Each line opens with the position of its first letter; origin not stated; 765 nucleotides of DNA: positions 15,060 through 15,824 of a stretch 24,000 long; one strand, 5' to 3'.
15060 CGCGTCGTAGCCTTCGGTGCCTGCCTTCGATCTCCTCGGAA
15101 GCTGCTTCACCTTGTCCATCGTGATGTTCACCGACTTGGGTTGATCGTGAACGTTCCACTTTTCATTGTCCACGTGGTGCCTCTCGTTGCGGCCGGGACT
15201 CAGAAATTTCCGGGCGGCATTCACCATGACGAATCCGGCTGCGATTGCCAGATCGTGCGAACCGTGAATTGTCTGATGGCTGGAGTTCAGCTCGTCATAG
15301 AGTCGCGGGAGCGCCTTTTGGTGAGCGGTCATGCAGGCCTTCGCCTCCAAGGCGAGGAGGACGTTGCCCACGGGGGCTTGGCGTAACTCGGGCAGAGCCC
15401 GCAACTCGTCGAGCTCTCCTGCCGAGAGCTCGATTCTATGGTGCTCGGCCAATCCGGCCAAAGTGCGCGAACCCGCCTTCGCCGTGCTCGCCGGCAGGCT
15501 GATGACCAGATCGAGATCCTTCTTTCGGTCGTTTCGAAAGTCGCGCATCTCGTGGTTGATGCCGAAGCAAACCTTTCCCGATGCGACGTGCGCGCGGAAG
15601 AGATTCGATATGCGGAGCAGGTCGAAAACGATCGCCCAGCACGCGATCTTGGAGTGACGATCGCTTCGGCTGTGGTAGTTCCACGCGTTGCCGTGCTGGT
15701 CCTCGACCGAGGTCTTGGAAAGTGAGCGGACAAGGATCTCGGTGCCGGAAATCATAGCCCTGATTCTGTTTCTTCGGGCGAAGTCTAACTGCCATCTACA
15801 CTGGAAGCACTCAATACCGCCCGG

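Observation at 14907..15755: Unassignable 282-aa protein with a split D...E-x-K motif: candidate novel restriction endonuclease or other effector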

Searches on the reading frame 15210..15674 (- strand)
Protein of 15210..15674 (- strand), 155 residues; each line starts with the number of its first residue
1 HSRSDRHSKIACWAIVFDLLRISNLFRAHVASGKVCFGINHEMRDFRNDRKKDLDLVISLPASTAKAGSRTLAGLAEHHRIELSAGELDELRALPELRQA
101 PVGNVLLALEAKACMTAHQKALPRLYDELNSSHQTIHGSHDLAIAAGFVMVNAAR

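Call 101: predict_structure(alignment_id=A3)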
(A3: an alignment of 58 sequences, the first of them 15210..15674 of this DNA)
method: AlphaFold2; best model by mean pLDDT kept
length: 155 residues; sequences in the alignment: 58
mean_pLDDT: 93.3   pTM: 0.86
mean pLDDT of the five models: 93.3, 93.0, 92.3, 92.0, 90.6
residues with pLDDT >= 90: 127; 70-90: 24; 50-70: 3; < 50: 1
segments of 3 or more residues with pLDDT < 50: none
pLDDT, mean of each block of 10 residues (from residue 1): 76 97 98 96 95 97 89 96 97 98 97 84 92 97 96 81
secondary structure, 60 per line:
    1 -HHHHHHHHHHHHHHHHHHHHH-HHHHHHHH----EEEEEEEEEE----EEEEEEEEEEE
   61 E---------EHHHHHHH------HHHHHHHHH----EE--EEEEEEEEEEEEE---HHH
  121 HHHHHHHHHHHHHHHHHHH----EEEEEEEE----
elements in order: H2-22 H24-31 E36-45 E50-61 H72-78 H85-93 E102-114 H118-139 E144-151

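Call 103: fold_search(model_id=the predicted structure, library=pdb)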
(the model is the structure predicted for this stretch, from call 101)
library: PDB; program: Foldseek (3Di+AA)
matches with E <= 10: 246; with E <= 0.001: 0
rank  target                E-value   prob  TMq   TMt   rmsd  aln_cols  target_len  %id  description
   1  9bgj_A                1.1e-01  0.23  0.27  0.15   9.8       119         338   19  SgrAI mutant K242A endonuclease DNA-bound dimer with Mg2+ and intact primary site DNA (released 2025-03-05)
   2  3n78_B                1.5e-01  0.21  0.27  0.15   9.6       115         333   17  SgrAI bound to Secondary Site DNA and Mg(II) (released 2010-11-24)
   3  8d3l_I                1.9e-01  0.51  0.32  0.25   9.0       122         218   12  Type I-C Cas4-Cas1-Cas2 complex bound to a PAM/PAM prespacer (released 2022-11-02)
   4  4i1t                  1.9e-01  0.23  0.22  0.21  11.4        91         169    9  Crystal structure of the cap-snatching endonuclease from Pichinde virus (released 2014-02-26)
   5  9dou_A                2.4e-01  0.13  0.21  0.06  10.0       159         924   11  Taeniopygia guttata R2 retrotransposon (R2Tg) initiating target-primed reverse transcription (released 2025-05-21)
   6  8d3l_J                3.2e-01  0.18  0.31  0.24  15.9       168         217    9  Type I-C Cas4-Cas1-Cas2 complex bound to a PAM/PAM prespacer (released 2022-11-02)
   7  7ela_A                3.2e-01  0.18  0.22  0.04  13.1        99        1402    7  Structure of Lassa virus polymerase in complex with 3'-vRNA and Z mutant (F36A) (released 2021-05-05)
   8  3h4r                  3.7e-01  0.20  0.22  0.17  10.6        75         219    9  Crystal structure of E. coli RecE exonuclease (released 2009-05-26)
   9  3mq6_C                3.7e-01  0.18  0.29  0.16   9.4       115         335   18  Domain swapped SgrAI with DNA and calcium bound (released 2010-11-10)
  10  5j1p                  4.5e-01  0.18  0.23  0.22  11.2        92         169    5  Lassa virus L protein cap-snatching endonuclease. Bound to two manganese ions (released 2016-06-29)
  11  1wdj_B                5.4e-01  0.25  0.33  0.33  11.1       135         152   12  Crystal structure of TT1808 from Thermus thermophilus HB8 (released 2004-11-17)
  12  3dvo_C                5.4e-01  0.15  0.32  0.18   8.8       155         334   15  SgrAI with cognate DNA and calcium bound (released 2008-08-19)
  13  5izh_A                7.0e-01  0.15  0.24  0.22  11.6        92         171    6  Lassa virus L protein cap-snatching endonuclease. apo form (released 2016-06-29)
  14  8vpp_B                7.4e-01  0.35  0.22  0.11   3.6        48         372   14  Phosphorylated human NCC in complex with chlorthalidone (released 2024-09-04)
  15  9nl2_A                7.4e-01  0.16  0.30  0.06   9.7       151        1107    7  Structure of R2 retrotransposon protein from Platysternon megacephalum initiating target-primed reverse transcription (released 2025-06-18)
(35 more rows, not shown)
